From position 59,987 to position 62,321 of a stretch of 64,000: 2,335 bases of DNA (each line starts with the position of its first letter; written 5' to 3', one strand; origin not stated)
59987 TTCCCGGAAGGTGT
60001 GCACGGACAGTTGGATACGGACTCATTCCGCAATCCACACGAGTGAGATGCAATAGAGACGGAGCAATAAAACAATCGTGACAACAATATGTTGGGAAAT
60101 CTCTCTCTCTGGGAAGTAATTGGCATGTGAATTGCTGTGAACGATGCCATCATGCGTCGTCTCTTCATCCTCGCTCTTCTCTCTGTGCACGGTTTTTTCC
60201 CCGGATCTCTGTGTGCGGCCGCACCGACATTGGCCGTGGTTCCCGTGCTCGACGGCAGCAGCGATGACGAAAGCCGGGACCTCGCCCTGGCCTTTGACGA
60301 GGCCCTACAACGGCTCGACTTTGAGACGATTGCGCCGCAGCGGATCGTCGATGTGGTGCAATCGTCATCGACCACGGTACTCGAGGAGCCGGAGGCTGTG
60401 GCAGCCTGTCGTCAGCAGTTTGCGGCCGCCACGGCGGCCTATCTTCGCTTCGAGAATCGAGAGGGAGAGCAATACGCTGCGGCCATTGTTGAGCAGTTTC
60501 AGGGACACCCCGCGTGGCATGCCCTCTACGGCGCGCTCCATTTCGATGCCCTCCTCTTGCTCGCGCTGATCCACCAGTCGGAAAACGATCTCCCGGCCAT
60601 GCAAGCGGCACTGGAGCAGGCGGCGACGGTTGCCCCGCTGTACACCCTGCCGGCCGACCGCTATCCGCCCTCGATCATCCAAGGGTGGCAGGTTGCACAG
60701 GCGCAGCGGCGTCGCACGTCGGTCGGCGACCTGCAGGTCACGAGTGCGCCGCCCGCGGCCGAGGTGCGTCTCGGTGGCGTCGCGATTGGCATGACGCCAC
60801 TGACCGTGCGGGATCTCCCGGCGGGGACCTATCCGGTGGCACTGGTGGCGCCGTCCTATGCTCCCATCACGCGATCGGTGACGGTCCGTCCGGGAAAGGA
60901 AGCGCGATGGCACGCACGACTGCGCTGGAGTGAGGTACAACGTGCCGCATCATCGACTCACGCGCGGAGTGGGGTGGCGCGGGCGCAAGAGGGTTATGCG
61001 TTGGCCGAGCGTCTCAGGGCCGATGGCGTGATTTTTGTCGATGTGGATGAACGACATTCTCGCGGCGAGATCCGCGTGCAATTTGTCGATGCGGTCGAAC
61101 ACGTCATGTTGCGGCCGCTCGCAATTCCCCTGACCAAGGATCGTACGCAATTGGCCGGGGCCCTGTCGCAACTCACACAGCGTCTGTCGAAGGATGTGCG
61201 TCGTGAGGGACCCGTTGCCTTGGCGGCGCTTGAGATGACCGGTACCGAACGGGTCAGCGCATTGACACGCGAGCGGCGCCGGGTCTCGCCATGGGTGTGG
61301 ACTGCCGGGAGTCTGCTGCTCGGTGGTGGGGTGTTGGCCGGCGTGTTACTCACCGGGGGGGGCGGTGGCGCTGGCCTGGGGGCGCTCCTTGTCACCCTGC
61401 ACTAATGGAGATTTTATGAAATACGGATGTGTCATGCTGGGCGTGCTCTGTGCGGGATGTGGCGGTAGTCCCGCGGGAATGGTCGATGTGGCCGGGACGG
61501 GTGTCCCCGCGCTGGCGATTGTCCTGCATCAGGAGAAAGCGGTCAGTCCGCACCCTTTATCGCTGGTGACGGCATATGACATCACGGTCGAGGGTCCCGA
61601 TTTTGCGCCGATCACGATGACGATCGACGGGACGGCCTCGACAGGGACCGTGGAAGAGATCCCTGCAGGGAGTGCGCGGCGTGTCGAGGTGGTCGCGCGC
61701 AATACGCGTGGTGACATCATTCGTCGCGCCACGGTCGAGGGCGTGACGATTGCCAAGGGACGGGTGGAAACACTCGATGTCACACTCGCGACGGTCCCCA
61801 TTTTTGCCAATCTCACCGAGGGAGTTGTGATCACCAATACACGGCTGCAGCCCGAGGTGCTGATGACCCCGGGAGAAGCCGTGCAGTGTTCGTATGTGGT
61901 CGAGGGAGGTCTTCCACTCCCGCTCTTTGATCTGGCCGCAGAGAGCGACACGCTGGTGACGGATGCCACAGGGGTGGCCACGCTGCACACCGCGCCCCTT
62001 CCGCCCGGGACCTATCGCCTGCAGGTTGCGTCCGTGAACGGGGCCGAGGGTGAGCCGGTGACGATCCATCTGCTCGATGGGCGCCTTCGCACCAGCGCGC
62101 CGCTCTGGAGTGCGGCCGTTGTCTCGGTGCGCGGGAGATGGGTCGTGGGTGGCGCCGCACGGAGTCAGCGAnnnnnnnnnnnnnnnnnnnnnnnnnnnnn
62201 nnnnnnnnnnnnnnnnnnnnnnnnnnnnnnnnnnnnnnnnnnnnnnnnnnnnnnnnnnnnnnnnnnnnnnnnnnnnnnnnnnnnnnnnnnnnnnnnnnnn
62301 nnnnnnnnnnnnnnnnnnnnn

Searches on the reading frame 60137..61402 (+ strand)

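Call 23: search_protein_families(library=pfam, proteins=[window:60137-61402:+], max_evalue=0.01)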
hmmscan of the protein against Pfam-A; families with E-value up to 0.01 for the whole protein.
window:60137-61402:+ (422 aa): 2 families
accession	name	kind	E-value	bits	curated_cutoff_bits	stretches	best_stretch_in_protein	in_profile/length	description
PF08308.17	PEGA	-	6.9e-15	55.2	20.8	1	197-263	2-68/71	PEGA domain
PF13620.12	CarboxypepD_reg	-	0.0032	18.2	32.3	1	224-262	42-81/82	Carboxypeptidase regulatory-like domain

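Call 87: search_protein_families(library=ncbifam, proteins=[window:60137-61402:+], max_evalue=0.01)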
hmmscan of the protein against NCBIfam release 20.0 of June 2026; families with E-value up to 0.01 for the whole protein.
window:60137-61402:+ (422 aa): 1 family
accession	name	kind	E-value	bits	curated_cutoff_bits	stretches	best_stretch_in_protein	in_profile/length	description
NF047815.1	LIC10124_lipo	equivalog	3.5e-06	25.8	650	1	195-258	196-259/516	LIC10124 family lipoprotein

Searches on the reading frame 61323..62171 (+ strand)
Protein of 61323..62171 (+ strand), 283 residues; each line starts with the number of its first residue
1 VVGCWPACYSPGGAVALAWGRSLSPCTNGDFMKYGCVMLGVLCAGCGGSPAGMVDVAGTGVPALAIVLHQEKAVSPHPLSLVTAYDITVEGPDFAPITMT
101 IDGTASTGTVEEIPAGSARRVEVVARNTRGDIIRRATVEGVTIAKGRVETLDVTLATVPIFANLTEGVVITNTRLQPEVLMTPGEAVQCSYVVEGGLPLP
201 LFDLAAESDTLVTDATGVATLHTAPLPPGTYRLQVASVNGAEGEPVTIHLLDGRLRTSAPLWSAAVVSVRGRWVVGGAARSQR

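Call 45: search_protein_families(library=pfam, proteins=[window:61323-62171:+], max_evalue=0.001)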
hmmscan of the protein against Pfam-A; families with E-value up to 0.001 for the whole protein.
window:61323-62171:+ (283 aa): 1 family
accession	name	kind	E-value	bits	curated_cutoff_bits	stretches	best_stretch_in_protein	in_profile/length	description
PF13620.12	CarboxypepD_reg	-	0.00029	21.6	32.3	0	208-246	29-67/82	Carboxypeptidase regulatory-like domain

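Call 93: find_encoding_contigs(protein=window:61416-62171:+, flank=10000, max_places=3)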
Protein window:61416-62171:+ (252 aa): 4 contigs read that carry it; 3 places shown.
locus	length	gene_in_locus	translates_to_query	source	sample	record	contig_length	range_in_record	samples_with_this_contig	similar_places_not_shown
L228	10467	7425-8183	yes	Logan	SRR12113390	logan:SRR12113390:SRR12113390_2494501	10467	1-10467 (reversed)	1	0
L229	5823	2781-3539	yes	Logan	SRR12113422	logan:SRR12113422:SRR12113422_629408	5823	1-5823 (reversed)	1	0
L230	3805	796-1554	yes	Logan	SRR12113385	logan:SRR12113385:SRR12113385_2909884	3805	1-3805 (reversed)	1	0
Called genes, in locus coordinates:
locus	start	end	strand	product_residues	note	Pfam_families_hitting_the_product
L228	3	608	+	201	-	?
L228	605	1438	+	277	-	PF08843:AbiEii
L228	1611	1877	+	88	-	-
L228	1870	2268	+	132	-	PF13650:Asp_protease_2, PF13975:gag-asp_proteas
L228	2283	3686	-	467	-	PF00072:Response_reg, PF00158:Sigma54_activat, PF14532:Sigma54_activ_2, PF07728:AAA_5, PF25601:AAA_lid_14, PF02954:HTH_8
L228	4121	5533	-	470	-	-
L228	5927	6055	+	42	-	-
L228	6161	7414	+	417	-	PF08308:PEGA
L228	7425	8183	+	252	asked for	-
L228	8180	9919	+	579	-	PF02412:TSP_3 (faint), PF18884:TSP3_bac (faint)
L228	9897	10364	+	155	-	PF00691:OmpA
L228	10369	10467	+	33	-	?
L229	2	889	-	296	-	?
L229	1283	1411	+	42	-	-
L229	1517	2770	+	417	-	PF08308:PEGA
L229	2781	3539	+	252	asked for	-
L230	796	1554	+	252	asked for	-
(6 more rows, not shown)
